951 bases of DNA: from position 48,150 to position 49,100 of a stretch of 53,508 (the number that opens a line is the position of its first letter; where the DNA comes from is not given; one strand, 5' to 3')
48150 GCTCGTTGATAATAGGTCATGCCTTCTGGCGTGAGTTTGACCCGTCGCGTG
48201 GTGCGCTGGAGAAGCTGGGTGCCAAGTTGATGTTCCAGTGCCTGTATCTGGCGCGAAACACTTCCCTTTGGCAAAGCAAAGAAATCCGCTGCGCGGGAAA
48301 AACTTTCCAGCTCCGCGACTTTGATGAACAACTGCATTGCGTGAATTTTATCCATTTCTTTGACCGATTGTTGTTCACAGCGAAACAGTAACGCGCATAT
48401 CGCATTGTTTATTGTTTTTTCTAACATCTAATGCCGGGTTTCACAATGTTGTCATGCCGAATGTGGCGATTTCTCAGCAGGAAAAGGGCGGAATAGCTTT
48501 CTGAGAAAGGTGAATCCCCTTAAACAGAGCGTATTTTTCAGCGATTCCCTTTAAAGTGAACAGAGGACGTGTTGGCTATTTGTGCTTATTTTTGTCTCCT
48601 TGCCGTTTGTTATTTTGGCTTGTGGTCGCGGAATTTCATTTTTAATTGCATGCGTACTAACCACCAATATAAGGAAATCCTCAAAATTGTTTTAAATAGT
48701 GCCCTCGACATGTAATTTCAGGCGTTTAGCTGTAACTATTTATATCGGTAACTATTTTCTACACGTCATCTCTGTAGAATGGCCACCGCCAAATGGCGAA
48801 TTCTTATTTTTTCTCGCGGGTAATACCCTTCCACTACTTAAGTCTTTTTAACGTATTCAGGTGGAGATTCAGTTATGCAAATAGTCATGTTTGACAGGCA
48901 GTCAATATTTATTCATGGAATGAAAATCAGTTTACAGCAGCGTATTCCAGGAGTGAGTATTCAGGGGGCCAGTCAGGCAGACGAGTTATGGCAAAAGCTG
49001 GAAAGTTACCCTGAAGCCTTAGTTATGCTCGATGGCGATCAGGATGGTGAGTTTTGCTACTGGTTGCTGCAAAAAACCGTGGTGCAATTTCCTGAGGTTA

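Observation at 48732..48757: Direct repeat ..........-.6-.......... in the yhjC-yhjB divergent region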

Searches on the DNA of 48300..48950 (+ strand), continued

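Call 62: search_dna_similar(query=window:48726-48760:+, collection=ecoli_genomes, mode=near, rows=spread, max_rows=12, max_evalue=10)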
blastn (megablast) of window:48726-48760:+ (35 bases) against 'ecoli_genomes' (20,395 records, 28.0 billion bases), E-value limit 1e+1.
Records with a match: 5047; places in all: 5047; records where one place covers at least 80% of the query: 5047.
Genomes with a match: 5047 of 5426; with a place that covers at least 80% of the query: 5047. Places per genome that has any: lowest 1, median 1, highest 1. On chromosomes: 5047 places; on plasmids: 0.
Best place of each record, by identity: >=99% 5037; 95-99% 10.
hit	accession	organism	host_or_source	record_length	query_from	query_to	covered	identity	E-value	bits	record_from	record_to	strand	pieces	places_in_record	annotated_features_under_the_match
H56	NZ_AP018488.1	Escherichia coli O157:H7 strain PV15-279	Homo sapiens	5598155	1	35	100%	100.0%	4e-9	66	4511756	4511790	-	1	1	none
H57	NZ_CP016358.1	Escherichia coli strain K-15KW01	Homo sapiens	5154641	1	35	100%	100.0%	4e-9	66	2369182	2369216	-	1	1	none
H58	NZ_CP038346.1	Escherichia coli O157:H7 strain G5295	missing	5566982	1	35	100%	100.0%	4e-9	66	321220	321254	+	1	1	none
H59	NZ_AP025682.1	Escherichia coli strain Rb-50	Homo sapiens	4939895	1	35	100%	100.0%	4e-9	66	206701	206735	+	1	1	none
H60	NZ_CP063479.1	Escherichia coli strain EM06-18-14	not applicable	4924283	1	35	100%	100.0%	4e-9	66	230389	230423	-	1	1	none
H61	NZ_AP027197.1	Escherichia coli strain 02E060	Homo sapiens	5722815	1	35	100%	100.0%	4e-9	66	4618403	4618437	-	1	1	none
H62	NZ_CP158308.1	Escherichia coli strain CM2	Chicken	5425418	1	35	100%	100.0%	4e-9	66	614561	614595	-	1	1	none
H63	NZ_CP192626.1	Escherichia coli strain C8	Homo sapiens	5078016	1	35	100%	100.0%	4e-9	66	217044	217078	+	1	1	none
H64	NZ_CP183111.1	Escherichia coli strain 488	Homo sapiens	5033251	1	35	100%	100.0%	4e-9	66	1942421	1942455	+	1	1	none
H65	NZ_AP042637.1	Escherichia coli strain OkiPb01706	bovine feces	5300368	1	35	100%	100.0%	4e-9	66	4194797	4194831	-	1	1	none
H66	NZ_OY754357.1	Escherichia coli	-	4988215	1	35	100%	100.0%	4e-9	66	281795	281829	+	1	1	none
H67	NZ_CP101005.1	Escherichia coli strain ET82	sediment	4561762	7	35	83%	100.0%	8e-6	55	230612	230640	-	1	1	none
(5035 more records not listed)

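Call 63: search_dna_similar(query=window:48700-48800:+, collection=ecoli_genomes, mode=distant, rows=spread, max_rows=40)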
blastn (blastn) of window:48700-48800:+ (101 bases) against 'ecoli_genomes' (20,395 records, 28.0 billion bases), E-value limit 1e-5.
Records with a match: 5413; places in all: 5415; records where one place covers at least 80% of the query: 5412.
Genomes with a match: 5413 of 5426; with a place that covers at least 80% of the query: 5412. Places per genome that has any: lowest 1, median 1, highest 2. On chromosomes: 5415 places; on plasmids: 0.
Best place of each record, by identity: >=99% 3881; 95-99% 1532.
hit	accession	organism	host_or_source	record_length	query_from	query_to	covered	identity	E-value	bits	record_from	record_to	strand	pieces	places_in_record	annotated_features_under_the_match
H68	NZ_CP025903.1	Escherichia coli strain 300709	Homo sapiens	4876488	1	101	100%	100.0%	1e-43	183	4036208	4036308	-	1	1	none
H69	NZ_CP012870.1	Escherichia coli strain K-12 substr. MG1655_TMP32XR2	culture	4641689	1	101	100%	100.0%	1e-43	183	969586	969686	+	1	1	none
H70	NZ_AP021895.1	Escherichia coli strain 2018-11-3CC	Homo sapiens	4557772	1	101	100%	100.0%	1e-43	183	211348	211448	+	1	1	none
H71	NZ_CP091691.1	Escherichia coli strain KMi006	river water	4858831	1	101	100%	100.0%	1e-43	183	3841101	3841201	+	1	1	none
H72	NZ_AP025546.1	Escherichia coli strain LR-06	Homo sapiens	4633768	1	101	100%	100.0%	1e-43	183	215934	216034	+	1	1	none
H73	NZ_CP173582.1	Escherichia coli strain 98195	Homo sapiens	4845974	1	101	100%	100.0%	1e-43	183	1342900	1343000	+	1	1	none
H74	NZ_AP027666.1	Escherichia coli strain PSS-04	Homo sapiens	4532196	1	101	100%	100.0%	1e-43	183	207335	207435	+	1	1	none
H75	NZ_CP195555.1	Escherichia coli strain 25403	Homo sapiens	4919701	1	101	100%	100.0%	1e-43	183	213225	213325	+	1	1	none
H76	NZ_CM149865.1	Escherichia coli strain LCP17S3_I1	Sus scrofa domesticus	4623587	1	101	100%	100.0%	1e-43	183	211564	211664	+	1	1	none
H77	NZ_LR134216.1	Escherichia coli strain NCTC10973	missing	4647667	1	101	100%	100.0%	1e-43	183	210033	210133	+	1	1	none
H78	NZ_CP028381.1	Escherichia coli strain RM10466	Bos taurus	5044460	1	101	100%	99.0%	5e-42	178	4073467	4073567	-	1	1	none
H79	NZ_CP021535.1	Escherichia coli strain AR_0119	missing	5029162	1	101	100%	99.0%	5e-42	178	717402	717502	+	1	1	none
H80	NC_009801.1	Escherichia coli O139:H28 str. E24377A strain E24377A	-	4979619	1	101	100%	99.0%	5e-42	178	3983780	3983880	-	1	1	none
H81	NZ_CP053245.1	Escherichia coli strain SCU-485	Homo sapiens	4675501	1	101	100%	99.0%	5e-42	178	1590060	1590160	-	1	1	none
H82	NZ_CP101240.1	Escherichia coli strain EC21Z-101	Homo sapiens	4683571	1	101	100%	99.0%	5e-42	178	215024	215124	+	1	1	none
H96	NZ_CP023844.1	Escherichia coli strain 4/1-1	Homo sapiens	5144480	1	101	100%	98.0%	6e-41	174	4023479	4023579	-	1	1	none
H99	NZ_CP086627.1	Escherichia coli strain RIVM_C036569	Homo sapiens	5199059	1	101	100%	98.0%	6e-41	174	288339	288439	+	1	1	none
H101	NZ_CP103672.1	Escherichia coli O25b:H4-ST131 strain 4433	Homo sapiens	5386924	1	101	100%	98.0%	6e-41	174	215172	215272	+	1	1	none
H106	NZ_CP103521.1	Escherichia coli strain 2779 - blood draw same patient as ...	Homo sapiens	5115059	1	101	100%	97.0%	3e-39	169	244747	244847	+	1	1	none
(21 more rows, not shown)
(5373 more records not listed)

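Call 64: get_annotated_region(hit=H101, flank=0)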
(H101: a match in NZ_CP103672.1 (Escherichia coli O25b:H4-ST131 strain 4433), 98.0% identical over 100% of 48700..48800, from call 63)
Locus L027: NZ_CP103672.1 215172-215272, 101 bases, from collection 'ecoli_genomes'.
description: Escherichia coli O25b:H4-ST131 strain 4433 chromosome, complete genome
organism: Escherichia coli O25b:H4-ST131 strain 4433 (NCBI taxid 941322)
replicon: chromosome; assembly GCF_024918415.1
host: Homo sapiens; source: blood; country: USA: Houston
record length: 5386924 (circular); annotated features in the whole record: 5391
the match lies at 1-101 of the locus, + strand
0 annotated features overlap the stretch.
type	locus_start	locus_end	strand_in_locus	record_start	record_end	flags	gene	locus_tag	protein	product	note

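Call 65: get_annotated_region(hit=H106, flank=0)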
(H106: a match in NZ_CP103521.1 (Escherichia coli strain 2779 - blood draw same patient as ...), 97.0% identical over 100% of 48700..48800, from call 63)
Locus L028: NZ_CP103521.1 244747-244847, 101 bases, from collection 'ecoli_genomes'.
description: Escherichia coli strain 2779 - blood draw same patient as MB9267 chromosome, complete genome
organism: Escherichia coli strain 2779 - blood draw same patient as MB9267 (NCBI taxid 562)
replicon: chromosome; assembly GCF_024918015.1
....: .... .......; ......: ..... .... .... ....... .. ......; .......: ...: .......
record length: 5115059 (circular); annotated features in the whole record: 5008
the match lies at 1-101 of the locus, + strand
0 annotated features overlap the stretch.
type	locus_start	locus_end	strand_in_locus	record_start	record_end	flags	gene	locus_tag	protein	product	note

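Call 66: get_annotated_region(hit=H96, flank=0)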
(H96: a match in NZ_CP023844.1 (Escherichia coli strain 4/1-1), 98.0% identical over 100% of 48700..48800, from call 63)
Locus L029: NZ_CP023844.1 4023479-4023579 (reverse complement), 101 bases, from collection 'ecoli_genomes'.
description: Escherichia coli strain 4/1-1 chromosome, complete genome
organism: Escherichia coli strain 4/1-1 (NCBI taxid 562)
replicon: chromosome; assembly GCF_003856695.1
host: Homo sapiens; source: feces; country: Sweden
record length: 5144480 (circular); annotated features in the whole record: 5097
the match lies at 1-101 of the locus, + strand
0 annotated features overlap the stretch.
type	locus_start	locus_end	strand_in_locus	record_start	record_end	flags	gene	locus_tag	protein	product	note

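Call 67: get_annotated_region(hit=H99, flank=0)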
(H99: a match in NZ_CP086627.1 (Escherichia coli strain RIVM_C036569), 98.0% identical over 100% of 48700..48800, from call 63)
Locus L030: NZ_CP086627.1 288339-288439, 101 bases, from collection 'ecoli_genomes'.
description: Escherichia coli strain RIVM_C036569 chromosome, complete genome
organism: Escherichia coli strain RIVM_C036569 (NCBI taxid 562)
replicon: chromosome; assembly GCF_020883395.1
host: Homo sapiens; source: -; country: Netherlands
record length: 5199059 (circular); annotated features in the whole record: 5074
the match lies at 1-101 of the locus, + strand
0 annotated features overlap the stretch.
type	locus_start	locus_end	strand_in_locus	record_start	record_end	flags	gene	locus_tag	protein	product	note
